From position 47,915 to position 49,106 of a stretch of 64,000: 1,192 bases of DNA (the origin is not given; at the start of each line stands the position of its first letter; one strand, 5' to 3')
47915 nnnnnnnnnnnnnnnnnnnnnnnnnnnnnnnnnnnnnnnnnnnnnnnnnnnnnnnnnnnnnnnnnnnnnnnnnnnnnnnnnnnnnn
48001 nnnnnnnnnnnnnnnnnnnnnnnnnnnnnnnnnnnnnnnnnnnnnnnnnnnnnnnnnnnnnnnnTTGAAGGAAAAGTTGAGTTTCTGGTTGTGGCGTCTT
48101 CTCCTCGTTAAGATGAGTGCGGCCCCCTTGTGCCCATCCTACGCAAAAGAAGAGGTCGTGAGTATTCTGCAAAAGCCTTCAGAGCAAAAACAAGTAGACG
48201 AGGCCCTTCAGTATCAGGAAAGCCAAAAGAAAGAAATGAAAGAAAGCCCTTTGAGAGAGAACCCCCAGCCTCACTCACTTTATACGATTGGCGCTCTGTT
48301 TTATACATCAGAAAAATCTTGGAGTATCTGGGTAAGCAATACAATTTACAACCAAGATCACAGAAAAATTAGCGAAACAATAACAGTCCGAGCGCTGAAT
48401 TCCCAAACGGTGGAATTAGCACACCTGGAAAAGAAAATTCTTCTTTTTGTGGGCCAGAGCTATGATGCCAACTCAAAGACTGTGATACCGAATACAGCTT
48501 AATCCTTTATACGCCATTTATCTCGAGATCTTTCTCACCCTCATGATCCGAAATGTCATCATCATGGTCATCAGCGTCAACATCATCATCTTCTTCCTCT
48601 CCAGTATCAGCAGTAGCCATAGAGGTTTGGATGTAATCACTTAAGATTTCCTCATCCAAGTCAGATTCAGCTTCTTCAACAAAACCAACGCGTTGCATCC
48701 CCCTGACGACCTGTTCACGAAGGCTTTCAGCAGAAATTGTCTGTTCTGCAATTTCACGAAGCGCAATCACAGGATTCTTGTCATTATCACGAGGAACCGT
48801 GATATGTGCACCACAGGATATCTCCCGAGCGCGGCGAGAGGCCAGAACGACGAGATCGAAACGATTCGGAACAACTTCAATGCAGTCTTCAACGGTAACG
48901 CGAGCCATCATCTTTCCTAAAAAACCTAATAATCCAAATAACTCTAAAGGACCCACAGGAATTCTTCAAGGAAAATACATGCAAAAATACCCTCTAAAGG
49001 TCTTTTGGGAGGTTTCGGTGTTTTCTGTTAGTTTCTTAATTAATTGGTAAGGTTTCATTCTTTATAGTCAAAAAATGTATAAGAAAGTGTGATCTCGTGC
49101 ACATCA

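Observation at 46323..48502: Orphan three-gene operon resembling a GspL/GspM/PilP-type (PilMNOP / MshIJK-like) envelope subcomplex, with no secretin, ATPase or pilin in 64 kb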

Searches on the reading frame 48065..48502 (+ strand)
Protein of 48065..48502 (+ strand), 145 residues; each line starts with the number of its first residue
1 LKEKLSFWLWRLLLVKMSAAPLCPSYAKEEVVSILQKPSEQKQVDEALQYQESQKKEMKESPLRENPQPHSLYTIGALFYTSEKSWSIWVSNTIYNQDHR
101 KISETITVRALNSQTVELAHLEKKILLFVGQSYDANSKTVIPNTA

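Call 3: search_protein_families(library=pfam, proteins=[window:48065-48502:+], max_evalue=1)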
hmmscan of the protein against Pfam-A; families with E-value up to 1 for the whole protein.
window:48065-48502:+ (145 aa): 0 families

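Call 4: search_protein_families(library=ncbifam, proteins=[window:48065-48502:+], max_evalue=1)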
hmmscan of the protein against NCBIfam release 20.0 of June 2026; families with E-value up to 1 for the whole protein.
window:48065-48502:+ (145 aa): 0 families

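Call 32: search_solved_structures(query=A6, max_evalue=10, show_alignments=2)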
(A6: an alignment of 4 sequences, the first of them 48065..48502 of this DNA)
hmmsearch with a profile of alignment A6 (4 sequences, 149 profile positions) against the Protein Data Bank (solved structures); distinct sequences matched with E-value up to 10: 1.
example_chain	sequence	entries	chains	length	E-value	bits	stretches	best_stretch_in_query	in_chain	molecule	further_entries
6cfw_N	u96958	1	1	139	1.1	12.5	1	4-68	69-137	NADH-plastoquinone oxidoreductase subunit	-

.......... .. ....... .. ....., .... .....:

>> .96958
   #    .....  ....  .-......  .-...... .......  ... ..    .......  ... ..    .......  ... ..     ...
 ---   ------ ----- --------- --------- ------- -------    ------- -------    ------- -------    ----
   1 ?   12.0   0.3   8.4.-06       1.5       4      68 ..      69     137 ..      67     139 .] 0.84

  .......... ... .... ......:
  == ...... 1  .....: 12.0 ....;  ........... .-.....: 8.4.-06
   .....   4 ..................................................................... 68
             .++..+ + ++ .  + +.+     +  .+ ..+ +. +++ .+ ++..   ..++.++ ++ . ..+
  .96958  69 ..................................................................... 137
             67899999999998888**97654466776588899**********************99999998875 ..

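Call 46: list_cluster_members(proteins=[window:48113-48502:+, L005:10587-10994:+, L004:2210-2617:+, L003:3654-4124:+, P0009, P0001])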
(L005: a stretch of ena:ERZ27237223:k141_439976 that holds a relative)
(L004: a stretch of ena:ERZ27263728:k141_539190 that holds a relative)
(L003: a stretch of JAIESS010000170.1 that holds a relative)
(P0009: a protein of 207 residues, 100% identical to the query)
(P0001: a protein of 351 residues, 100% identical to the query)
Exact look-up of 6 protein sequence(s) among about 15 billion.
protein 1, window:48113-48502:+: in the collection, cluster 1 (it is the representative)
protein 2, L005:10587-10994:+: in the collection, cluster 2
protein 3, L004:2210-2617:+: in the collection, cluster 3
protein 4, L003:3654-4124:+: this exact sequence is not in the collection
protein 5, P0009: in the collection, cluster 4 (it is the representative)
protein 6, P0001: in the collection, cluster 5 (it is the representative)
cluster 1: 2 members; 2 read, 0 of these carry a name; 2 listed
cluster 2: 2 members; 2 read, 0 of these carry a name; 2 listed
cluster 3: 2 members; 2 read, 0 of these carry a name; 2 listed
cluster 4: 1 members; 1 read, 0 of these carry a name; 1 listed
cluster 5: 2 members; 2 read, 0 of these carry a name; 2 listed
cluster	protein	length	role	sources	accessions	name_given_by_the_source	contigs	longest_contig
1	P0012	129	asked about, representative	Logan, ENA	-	-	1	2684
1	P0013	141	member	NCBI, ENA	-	-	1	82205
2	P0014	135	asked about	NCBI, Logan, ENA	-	-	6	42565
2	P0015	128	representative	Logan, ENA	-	-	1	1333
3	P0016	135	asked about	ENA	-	-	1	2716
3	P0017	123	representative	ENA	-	-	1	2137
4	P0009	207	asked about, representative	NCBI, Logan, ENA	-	-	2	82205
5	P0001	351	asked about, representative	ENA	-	-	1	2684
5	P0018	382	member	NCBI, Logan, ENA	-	-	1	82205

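Call 75: search_protein_families(library=ncbifam, alignment_id=A9, max_evalue=5)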
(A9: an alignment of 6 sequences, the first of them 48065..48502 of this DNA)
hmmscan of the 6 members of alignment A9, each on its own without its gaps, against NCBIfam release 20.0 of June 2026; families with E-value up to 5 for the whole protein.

A. member 1, window:48065-48502:+ (145 aa): 0 families

B. families by the number of members that match (of 6 scanned): 1 family
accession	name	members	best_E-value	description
NF053583.1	LAPAL_fam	1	0.00042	LAPAL motif-containing putative phage structural protein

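Call 80: find_related_loci(query=A6, collection=metagenome_contigs, flank=10000)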
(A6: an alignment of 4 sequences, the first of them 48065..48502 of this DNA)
Query A6 (145 aa) in metagenome_contigs; peptide patterns used: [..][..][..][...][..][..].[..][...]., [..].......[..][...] (x = any residue, [..] = any of these).
18 stretches matched a pattern; 1 encode a relative of the query (tblastn E <= 1e-3); 1 distinct loci.
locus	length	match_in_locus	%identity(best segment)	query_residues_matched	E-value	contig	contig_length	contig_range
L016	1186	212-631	32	1-136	2e-17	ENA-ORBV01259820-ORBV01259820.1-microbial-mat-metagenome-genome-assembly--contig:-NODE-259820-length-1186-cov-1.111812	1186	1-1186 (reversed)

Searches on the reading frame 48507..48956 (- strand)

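Call 3: search_protein_families(library=pfam, proteins=[window:48507-48956:-], max_evalue=1)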
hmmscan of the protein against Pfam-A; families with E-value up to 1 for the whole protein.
window:48507-48956:- (149 aa): 2 families
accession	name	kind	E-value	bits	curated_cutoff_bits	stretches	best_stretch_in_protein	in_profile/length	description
PF01192.27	RNA_pol_Rpb6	-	2.9e-16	59.7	26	1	24-74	1-51/53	RNA polymerase Rpb6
PF06524.17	NOA36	-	0.45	10.2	32.6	1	87-141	237-293/306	NOA36 protein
